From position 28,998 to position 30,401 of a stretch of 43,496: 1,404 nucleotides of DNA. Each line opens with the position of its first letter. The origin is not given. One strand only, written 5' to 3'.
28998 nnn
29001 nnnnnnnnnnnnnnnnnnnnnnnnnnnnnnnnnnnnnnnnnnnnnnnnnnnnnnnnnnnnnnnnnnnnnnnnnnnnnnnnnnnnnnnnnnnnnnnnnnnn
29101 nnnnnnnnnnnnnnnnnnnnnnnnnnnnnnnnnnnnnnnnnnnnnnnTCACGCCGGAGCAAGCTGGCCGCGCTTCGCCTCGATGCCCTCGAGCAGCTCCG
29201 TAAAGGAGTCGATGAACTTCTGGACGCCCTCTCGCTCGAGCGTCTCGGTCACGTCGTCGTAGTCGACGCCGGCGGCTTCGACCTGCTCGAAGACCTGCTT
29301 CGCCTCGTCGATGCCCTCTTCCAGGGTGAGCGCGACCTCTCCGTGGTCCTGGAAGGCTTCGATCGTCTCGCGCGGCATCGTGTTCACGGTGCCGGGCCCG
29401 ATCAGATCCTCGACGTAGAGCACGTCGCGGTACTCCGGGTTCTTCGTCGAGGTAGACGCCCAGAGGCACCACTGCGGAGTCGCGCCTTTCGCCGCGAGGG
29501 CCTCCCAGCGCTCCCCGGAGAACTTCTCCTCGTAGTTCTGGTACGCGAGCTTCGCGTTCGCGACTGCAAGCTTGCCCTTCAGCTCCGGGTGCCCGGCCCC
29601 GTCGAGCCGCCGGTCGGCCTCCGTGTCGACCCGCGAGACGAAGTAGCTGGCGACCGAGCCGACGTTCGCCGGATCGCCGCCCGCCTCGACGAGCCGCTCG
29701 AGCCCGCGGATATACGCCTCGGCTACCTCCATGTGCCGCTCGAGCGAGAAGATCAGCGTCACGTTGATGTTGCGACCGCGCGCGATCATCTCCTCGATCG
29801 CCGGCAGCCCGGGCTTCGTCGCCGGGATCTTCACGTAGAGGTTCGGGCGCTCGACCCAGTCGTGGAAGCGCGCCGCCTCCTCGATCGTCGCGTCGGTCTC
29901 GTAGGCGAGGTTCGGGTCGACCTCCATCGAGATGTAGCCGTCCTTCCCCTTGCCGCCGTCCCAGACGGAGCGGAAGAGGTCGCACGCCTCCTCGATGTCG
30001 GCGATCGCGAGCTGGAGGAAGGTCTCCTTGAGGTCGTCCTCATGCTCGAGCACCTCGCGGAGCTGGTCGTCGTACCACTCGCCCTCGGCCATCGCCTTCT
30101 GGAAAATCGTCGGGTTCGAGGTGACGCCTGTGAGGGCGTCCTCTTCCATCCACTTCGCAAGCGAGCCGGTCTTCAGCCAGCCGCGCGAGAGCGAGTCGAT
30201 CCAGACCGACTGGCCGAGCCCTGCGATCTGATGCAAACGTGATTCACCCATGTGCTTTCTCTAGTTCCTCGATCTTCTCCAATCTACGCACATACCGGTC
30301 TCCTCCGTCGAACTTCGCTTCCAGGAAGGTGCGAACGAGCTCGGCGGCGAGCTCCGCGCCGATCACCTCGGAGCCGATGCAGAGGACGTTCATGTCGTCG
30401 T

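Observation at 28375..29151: Alpha/beta hydrolase locked between tal and pgi in a PPP operon that has no recognisable 6-phosphogluconolactonase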

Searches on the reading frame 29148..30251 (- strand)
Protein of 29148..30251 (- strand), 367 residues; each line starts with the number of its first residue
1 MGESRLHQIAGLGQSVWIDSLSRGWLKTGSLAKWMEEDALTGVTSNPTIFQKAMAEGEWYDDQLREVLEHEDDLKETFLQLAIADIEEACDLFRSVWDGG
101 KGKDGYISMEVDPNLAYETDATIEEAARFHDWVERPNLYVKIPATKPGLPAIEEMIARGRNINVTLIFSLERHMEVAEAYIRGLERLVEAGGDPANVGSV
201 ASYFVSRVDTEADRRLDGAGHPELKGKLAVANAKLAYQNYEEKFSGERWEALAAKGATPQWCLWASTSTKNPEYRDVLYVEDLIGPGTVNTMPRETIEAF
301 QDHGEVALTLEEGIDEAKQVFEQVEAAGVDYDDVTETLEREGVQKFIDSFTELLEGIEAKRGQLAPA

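Call 7: search_protein_families(library=pfam, proteins=[window:29148-30251:-])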
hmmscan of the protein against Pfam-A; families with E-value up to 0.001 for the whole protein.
window:29148-30251:- (367 aa): 1 family
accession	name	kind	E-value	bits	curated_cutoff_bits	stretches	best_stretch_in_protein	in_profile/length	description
PF00923.25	TAL_FSA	-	6.8e-84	282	27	1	16-355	1-283/285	Transaldolase/Fructose-6-phosphate aldolase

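Call 8: search_protein_families(library=ncbifam, proteins=[window:29148-30251:-], max_evalue=0.01)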
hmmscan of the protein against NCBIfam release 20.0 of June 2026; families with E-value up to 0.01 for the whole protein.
window:29148-30251:- (367 aa): 11 families
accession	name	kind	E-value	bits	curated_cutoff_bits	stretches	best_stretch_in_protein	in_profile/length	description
NF002881.0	PRK03343.1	subfamily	2.1e-151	504.2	367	1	4-363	4-366/370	transaldolase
NF007080.0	PRK09533.1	equivalog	5.6e-145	484.5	712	1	6-364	5-375/949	bifunctional transaldolase/phosoglucose isomerase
TIGR00876.1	tal_mycobact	equivalog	7.4e-98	328.1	233.75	1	14-355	3-349/350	transaldolase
NF003026.0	PRK03903.1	equivalog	2e-65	221.1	344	1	15-355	6-321/323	transaldolase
TIGR00874.1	talAB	equivalog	2.5e-10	40.2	396.2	1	104-181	88-170/317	transaldolase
TIGR00875.1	fsa_talC_mipB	equivalog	8.6e-09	35.1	245.95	1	105-179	52-121/213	fructose-6-phosphate aldolase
NF009299.0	PRK12656.1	equivalog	1.1e-08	34.9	214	1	115-169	62-115/222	fructose-6-phosphate aldolase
NF009001.0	PRK12346.1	subfamily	1.4e-07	31.3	439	1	44-181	32-171/316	transaldolase A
NF008965.0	PRK12309.1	equivalog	1.7e-07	30.6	550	1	105-182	95-177/392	transaldolase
NF009296.0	PRK12653.1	subfamily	0.0002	21.2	306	0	116-172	62-116/220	fructose-6-phosphate aldolase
TIGR02134.1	transald_staph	equivalog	0.00056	19.7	281.95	0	107-187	61-140/236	transaldolase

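Call 31: find_related_loci(query=window:29148-30251:-, collection=genome_contigs, flank=10000)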
Query window:29148-30251:- (367 aa) in genome_contigs; peptide patterns used: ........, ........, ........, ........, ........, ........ (x = any residue, [..] = any of these).
285 stretches matched a pattern; 169 encode a relative of the query (tblastn E <= 1e-3); the best 80 are kept; 80 distinct loci.
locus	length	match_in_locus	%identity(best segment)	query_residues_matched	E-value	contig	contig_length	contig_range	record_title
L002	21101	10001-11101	88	1-367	0e+0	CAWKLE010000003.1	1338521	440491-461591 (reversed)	MAG: uncultured Actinomycetes bacterium isolate MFD08669.bin.1.20 genome assembly, contig: contig_6789, whole genome sho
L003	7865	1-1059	90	15-367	0e+0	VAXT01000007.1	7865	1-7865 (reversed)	MAG: Actinobacteria bacterium isolate AC_39 14_1009_02_40cm_scaffold_7845_e:273, whole genome shotgun sequence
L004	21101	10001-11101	79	1-367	0e+0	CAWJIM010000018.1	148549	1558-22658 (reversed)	MAG: uncultured Gemmatimonadales bacterium isolate MFD05176.bin.2.210 genome assembly, contig: contig_175426, whole geno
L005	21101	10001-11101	78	1-367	0e+0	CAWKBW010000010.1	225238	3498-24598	MAG: uncultured Actinomycetes bacterium isolate MFD03066.bin.2.225 genome assembly, contig: contig_2715, whole genome sh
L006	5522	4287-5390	75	1-367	0e+0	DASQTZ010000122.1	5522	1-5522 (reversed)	MAG TPA_asm: Gaiellaceae bacterium isolate SMAG_U10948 k141_1773317, whole genome shotgun sequence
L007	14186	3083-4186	75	1-367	0e+0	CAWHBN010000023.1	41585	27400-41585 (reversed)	MAG: uncultured Actinomycetes bacterium isolate MFD00962.bin.1.65 genome assembly, contig: contig_96779, whole genome sh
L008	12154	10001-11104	75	1-367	0e+0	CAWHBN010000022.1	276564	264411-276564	MAG: uncultured Actinomycetes bacterium isolate MFD00962.bin.1.65 genome assembly, contig: contig_95725, whole genome sh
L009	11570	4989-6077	75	3-367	0e+0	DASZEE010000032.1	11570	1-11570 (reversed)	MAG TPA_asm: Gaiellaceae bacterium isolate SMAG_U6486 k141_102502, whole genome shotgun sequence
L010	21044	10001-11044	78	1-348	0e+0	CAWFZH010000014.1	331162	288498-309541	MAG: uncultured Actinomycetes bacterium isolate MFD09267.bin.2.103 genome assembly, contig: contig_75447, whole genome s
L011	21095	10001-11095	75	1-364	0e+0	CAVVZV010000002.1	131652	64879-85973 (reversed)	MAG: uncultured Actinomycetes bacterium isolate MFD08497.bin.2.57 genome assembly, contig: contig_165644, whole genome s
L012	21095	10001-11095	75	1-367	0e+0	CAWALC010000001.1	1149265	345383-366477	MAG: uncultured Actinomycetes bacterium isolate MFD02360.bin.2.70 genome assembly, contig: contig_1926, whole genome sho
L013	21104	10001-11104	74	1-367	0e+0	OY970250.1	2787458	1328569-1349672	MAG: uncultured Actinomycetes bacterium isolate MFD04944.bin.c.3 genome assembly, chromosome: 1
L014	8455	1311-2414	73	1-367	0e+0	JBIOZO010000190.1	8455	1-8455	MAG: Gaiellaceae bacterium isolate MAG002 k127_4106896, whole genome shotgun sequence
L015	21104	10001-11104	74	1-367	0e+0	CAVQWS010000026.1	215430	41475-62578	MAG: uncultured Actinomycetes bacterium isolate MFD00392.bin.1.367 genome assembly, contig: contig_8991, whole genome sh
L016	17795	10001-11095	73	1-367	0e+0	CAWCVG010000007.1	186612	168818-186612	MAG: uncultured Actinomycetes bacterium isolate MFD00962.bin.2.86 genome assembly, contig: contig_145865, whole genome s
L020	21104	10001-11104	73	1-367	0e+0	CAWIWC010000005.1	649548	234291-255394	MAG: uncultured Actinomycetes bacterium isolate MFD04850.bin.1.100 genome assembly, contig: contig_16817, whole genome s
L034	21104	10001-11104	71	1-367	2e-177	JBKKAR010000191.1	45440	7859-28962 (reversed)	MAG: Gaiellaceae bacterium isolate swi_bin.307 S1Ck127_11160132_flag_0_multi_54.9100_len_45440, whole genome shotgun seq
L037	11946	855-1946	72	3-364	1e-175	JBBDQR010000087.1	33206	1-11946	MAG: Gaiellaceae bacterium isolate LejiaC_72_17 Lejia_C_3057_length_33206_cov_10, whole genome shotgun sequence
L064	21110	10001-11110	65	1-367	1e-160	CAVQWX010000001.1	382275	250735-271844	MAG: uncultured Actinomycetes bacterium isolate MFD04944.bin.1.191 genome assembly, contig: contig_13132, whole genome s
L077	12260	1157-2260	63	1-367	8e-155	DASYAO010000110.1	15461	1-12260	MAG TPA_asm: Gaiellaceae bacterium isolate SMAG_U4883 k141_2420713, whole genome shotgun sequence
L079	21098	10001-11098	64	1-365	2e-154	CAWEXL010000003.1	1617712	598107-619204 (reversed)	MAG: uncultured Thermoleophilia bacterium isolate MFD09671.bin.2.127 genome assembly, contig: contig_21661, whole genome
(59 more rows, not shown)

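Call 36: search_protein_families(library=pfam, proteins=[L077:6820-7584:-, L012:15600-17024:+, L013:16601-17131:+, L013:17112-18083:+, L037:1959-2825:+, L037:2947-3282:+, L034:15320-15898:+, L020:15694-16338:+, L064:16205-17374:+, L079:15741-16541:-], max_evalue=0.001)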
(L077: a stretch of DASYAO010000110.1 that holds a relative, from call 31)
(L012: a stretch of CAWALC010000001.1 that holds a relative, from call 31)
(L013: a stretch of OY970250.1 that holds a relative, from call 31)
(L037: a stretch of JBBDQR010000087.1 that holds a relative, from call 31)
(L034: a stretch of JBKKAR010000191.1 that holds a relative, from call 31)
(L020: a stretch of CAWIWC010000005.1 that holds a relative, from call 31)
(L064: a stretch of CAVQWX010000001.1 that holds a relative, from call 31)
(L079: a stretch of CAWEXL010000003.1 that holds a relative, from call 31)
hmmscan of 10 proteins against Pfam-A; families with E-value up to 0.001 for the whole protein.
L077:6820-7584:- (254 aa): 1 family
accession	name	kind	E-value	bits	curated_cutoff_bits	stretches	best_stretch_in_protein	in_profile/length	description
PF00459.30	Inositol_P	-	3.7e-43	148.4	27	1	6-247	3-265/271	Inositol monophosphatase family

L012:15600-17024:+ (474 aa): 6 families
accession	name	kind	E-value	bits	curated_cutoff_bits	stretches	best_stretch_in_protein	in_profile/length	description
PF02518.31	HATPase_c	-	2.3e-24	86.4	26.4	1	362-467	3-109/111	Histidine kinase-, DNA gyrase B-, and HSP90-like ATPase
PF00512.31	HisKA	-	4.8e-14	52.6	26.9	1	253-318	2-66/66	His Kinase A (phospho-acceptor) domain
PF08448.16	PAS_4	-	1.9e-06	28.5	23.1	1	133-248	1-110/110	PAS fold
PF13581.12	HATPase_c_2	-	1.1e-05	25.9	27.4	1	368-464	39-126/127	Histidine kinase-like ATPase domain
PF00989.32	PAS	-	1.7e-05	25.2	22.6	1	128-243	2-113/113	PAS fold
PF13188.13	PAS_8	-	0.00027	21.2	21.8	1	128-177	2-51/65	PAS domain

L013:16601-17131:+ (176 aa): 4 families
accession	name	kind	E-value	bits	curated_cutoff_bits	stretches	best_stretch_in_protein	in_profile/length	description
PF04542.20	Sigma70_r2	-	4e-17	62.2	24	1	22-89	3-71/71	Sigma-70 region 2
PF08281.18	Sigma70_r4_2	-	2.4e-10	40.3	25.7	1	115-166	3-54/54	Sigma-70, region 4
PF04545.22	Sigma70_r4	-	1.3e-06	28.3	24.1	1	119-166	1-48/50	Sigma-70, region 4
PF22029.2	PhyR_sigma2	-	0.0007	20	27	0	35-71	15-50/55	Sigma2 domain of PhyR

L013:17112-18083:+ (323 aa): 1 family
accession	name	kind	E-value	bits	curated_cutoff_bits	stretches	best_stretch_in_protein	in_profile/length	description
PF14257.11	DUF4349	-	9e-18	64.8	27.7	1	120-219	5-101/213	Domain of unknown function (DUF4349)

L037:1959-2825:+ (288 aa): 0 families

L037:2947-3282:+ (111 aa): 0 families

L034:15320-15898:+ (192 aa): 2 families
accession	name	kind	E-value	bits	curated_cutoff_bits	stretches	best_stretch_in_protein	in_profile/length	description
PF01609.27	DDE_Tnp_1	-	1.2e-16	61.5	23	1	4-176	56-197/200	Transposase DDE domain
PF13751.12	DDE_Tnp_1_6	-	4.4e-07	30.7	25.1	1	127-176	68-118/125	Transposase DDE domain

L020:15694-16338:+ (214 aa): 1 family
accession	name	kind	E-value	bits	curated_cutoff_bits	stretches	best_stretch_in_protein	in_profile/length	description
PF01182.26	Glucosamine_iso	-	5.5e-51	174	27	1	20-202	14-220/225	Glucosamine-6-phosphate isomerases/6-phosphogluconolactonase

L064:16205-17374:+ (389 aa): 1 family
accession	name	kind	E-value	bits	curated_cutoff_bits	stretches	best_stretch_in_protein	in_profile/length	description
PF07690.21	MFS_1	-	4.4e-25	88.8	33.4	1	24-341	2-333/347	Major Facilitator Superfamily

L079:15741-16541:- (266 aa): 1 family
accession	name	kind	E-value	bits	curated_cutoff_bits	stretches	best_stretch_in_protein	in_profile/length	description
PF00459.30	Inositol_P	-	5e-38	131.6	27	1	19-258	6-261/271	Inositol monophosphatase family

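Call 41: find_homologous_proteins(query=A1, max_evalue=1e-10)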
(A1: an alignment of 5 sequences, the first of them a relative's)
Query A1 (5 sequences) (205 aa, profile of the alignment): 7803 proteins with E <= 1e-10 among 8000 candidates; the best 120 are listed.
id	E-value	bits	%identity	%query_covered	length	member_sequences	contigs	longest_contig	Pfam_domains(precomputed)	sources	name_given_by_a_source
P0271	3.7e-101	355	68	97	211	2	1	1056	PF01182.27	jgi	-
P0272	8.1e-101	354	64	100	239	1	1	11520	PF01182.27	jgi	jgi:6-phosphogluconolactonase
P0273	1.4e-100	353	72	96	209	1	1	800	PF01182.27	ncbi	-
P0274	3.0e-100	352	60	100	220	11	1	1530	PF01182.27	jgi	jgi:6-phosphogluconolactonase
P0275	3.9e-100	351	68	96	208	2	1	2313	PF01182.27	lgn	-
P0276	1.1e-99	350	66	97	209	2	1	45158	PF01182.27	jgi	jgi:6-phosphogluconolactonase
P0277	1.2e-99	350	69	96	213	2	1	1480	PF01182.27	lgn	-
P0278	2.2e-99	349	63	89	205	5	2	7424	PF01182.27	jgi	jgi:6-phosphogluconolactonase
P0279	8.6e-99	347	68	97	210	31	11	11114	PF01182.27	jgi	jgi:6-phosphogluconolactonase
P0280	9.1e-99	347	67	97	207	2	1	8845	PF01182.27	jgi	jgi:6-phosphogluconolactonase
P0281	1.4e-98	346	66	96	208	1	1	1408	PF01182.27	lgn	-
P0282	5.7e-98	344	63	97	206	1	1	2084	PF01182.27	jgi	jgi:6-phosphogluconolactonase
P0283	7.3e-98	344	67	96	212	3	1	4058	PF01182.27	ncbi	-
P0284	4.3e-97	342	74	89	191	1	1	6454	PF01182.27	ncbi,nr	ncbi:MAG: 6-phosphogluconolactonase [Actinobacteria bacterium]|nr:6-phosphogluconolactonase [Actinom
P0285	5.9e-97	341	64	97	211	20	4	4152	PF01182.27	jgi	jgi:6-phosphogluconolactonase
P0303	1.4e-93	330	62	87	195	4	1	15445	PF01182.27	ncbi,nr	ncbi:MAG TPA: 6-phosphogluconolactonase [Gaiellaceae bacterium]|nr:6-phosphogluconolactonase [Gaiell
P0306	6.3e-93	328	64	89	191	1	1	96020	PF01182.27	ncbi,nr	ncbi:MAG TPA: 6-phosphogluconolactonase [Gaiellaceae bacterium]|nr:6-phosphogluconolactonase [Gaiell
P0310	1.3e-92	327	63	91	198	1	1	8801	PF01182.27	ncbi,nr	ncbi:MAG TPA: 6-phosphogluconolactonase [Gaiellaceae bacterium]|nr:6-phosphogluconolactonase [Gaiell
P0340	1.3e-90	320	67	84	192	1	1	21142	PF01182.27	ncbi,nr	ncbi:MAG TPA: 6-phosphogluconolactonase [Gaiellaceae bacterium]|nr:6-phosphogluconolactonase [Gaiell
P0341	1.5e-90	320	63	89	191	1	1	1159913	PF01182.27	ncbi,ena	-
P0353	9.4e-90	318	66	89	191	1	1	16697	PF01182.27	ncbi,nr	ncbi:MAG TPA: 6-phosphogluconolactonase [Gaiellaceae bacterium]|nr:6-phosphogluconolactonase [Gaiell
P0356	1.8e-89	317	63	89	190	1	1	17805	PF01182.27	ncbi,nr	ncbi:MAG TPA: 6-phosphogluconolactonase [Gaiellaceae bacterium]|nr:6-phosphogluconolactonase [Gaiell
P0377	3.2e-88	313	61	78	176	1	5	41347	PF01182.27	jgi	jgi:6-phosphogluconolactonase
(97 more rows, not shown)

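Call 42: find_encoding_contigs(protein=P0341, flank=10000, max_places=2)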
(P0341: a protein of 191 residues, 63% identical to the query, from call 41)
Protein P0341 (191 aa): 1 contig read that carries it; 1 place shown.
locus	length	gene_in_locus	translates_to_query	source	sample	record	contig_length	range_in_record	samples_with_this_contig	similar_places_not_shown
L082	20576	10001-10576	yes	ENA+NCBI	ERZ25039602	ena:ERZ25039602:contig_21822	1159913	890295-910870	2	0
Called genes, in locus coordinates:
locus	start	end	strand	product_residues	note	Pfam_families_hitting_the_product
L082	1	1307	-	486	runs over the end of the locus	PF02788:RuBisCO_large_N, PF00016:RuBisCO_large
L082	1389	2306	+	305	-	PF00126:HTH_1, PF03466:LysR_substrate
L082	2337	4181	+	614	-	PF00456:Transketolase_N, PF00676:E1_dh, PF02775:TPP_enzyme_C (faint), PF02779:Transket_pyr, PF02780:Transketolase_C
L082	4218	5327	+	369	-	PF00923:TAL_FSA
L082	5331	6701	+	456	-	PF00342:PGI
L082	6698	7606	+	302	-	PF03446:NAD_binding_2, PF00393:6PGD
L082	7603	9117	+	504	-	PF00479:G6PD_N, PF02781:G6PD_C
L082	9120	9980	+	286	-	PF10128:OpcA_G6PD_assem, PF20171:OpcA_G6PD_C (weak)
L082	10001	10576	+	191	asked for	PF01182:Glucosamine_iso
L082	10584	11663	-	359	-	PF01425:Amidase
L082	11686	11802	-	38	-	-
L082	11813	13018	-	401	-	PF01040:UbiA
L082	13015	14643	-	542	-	PF00115:COX1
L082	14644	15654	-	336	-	PF02790:COX2_TM, PF00116:COX2, PF00034:Cytochrom_C, PF13442:Cytochrome_CBB3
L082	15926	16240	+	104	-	-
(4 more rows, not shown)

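Call 43: find_encoding_contigs(protein=P0306, flank=10000, max_places=2)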
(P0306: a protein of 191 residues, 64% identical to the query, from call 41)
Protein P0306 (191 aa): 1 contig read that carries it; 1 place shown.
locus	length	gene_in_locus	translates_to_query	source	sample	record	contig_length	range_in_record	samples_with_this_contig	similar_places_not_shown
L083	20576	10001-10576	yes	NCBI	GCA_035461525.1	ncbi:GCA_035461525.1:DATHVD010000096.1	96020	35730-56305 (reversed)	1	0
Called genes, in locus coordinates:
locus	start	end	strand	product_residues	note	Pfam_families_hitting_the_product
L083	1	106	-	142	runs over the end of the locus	-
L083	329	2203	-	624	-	PF00005:ABC_tran, PF02367:TsaE (faint), PF02463:SMC_N (faint), PF13481:AAA_25 (faint), PF13555:AAA_29 (faint), PF13604:AAA_30 (faint), PF12848:ABC_tran_Xtn, PF00005:ABC_tran, +11 more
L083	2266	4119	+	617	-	PF00456:Transketolase_N, PF00676:E1_dh (weak), PF02775:TPP_enzyme_C (faint), PF02779:Transket_pyr, PF02780:Transketolase_C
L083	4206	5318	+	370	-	PF00923:TAL_FSA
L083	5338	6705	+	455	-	PF00342:PGI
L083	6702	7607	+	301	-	PF03446:NAD_binding_2, PF00393:6PGD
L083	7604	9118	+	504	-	PF00479:G6PD_N, PF02781:G6PD_C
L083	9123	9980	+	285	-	PF10128:OpcA_G6PD_assem, PF20171:OpcA_G6PD_C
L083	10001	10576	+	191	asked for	PF01182:Glucosamine_iso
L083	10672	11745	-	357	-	PF01425:Amidase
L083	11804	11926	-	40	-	-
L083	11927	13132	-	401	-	PF01040:UbiA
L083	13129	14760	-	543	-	PF00115:COX1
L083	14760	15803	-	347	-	PF02790:COX2_TM, PF00116:COX2, PF13442:Cytochrome_CBB3 (faint)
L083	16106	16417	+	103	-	-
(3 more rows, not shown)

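Call 44: find_encoding_contigs(protein=P0377, flank=10000, max_places=3)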
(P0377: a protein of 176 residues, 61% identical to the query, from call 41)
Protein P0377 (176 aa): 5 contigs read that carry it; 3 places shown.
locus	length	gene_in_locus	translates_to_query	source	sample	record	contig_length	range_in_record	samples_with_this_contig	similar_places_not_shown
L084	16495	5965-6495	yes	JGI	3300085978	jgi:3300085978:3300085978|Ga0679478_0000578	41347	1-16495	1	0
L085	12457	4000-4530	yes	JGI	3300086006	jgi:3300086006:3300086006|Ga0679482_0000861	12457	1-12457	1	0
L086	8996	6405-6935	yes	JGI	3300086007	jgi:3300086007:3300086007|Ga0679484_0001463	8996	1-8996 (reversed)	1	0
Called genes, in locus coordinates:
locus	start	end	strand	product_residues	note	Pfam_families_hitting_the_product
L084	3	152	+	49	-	?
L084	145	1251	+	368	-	PF00923:TAL_FSA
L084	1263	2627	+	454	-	PF00342:PGI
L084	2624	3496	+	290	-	PF03446:NAD_binding_2, PF00393:6PGD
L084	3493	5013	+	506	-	PF00479:G6PD_N, PF02781:G6PD_C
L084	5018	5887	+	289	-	PF10128:OpcA_G6PD_assem, PF20171:OpcA_G6PD_C (weak)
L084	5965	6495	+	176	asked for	PF01182:Glucosamine_iso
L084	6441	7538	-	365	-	PF01425:Amidase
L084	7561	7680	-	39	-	-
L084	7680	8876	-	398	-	PF01040:UbiA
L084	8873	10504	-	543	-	PF00115:COX1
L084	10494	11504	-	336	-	PF02790:COX2_TM, PF00116:COX2, PF13442:Cytochrome_CBB3 (weak), PF00034:Cytochrom_C (faint)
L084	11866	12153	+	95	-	-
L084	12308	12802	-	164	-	PF14340:DUF4395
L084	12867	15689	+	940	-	PF16078:2-oxogl_dehyd_N, PF00676:E1_dh, PF02779:Transket_pyr, PF16870:OxoGdeHyase_C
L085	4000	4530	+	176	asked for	PF01182:Glucosamine_iso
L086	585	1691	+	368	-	PF00923:TAL_FSA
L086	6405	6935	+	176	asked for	PF01182:Glucosamine_iso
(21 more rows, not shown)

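Call 45: find_encoding_contigs(protein=P0276, flank=10000, max_places=2)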
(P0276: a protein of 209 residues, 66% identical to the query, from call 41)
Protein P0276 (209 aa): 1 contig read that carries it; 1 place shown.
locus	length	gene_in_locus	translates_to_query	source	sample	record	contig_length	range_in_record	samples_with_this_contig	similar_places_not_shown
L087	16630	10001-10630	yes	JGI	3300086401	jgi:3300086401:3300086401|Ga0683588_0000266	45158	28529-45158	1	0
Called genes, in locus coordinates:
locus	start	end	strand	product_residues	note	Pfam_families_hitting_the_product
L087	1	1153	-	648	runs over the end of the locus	PF00005:ABC_tran, PF02367:TsaE (faint), PF02463:SMC_N (faint), PF13555:AAA_29 (faint), PF20720:nSTAND3 (faint), PF00004:AAA (faint), PF12848:ABC_tran_Xtn, PF00005:ABC_tran, +8 more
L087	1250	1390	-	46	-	-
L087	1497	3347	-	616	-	PF00456:Transketolase_N, PF00676:E1_dh, PF02775:TPP_enzyme_C (weak), PF02779:Transket_pyr, PF02780:Transketolase_C, PF22613:Transketolase_C_1 (weak)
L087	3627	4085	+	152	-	PF02502:LacAB_rpiB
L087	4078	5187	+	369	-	PF00923:TAL_FSA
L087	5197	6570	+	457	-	PF00342:PGI (weak)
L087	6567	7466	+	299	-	PF03446:NAD_binding_2, PF00393:6PGD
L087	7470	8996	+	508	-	PF00479:G6PD_N, PF02781:G6PD_C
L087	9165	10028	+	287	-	PF10128:OpcA_G6PD_assem, PF20171:OpcA_G6PD_C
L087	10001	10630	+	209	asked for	PF01182:Glucosamine_iso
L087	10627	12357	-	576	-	-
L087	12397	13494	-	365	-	PF01425:Amidase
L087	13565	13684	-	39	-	-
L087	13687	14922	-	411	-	PF01040:UbiA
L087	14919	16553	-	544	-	PF00115:COX1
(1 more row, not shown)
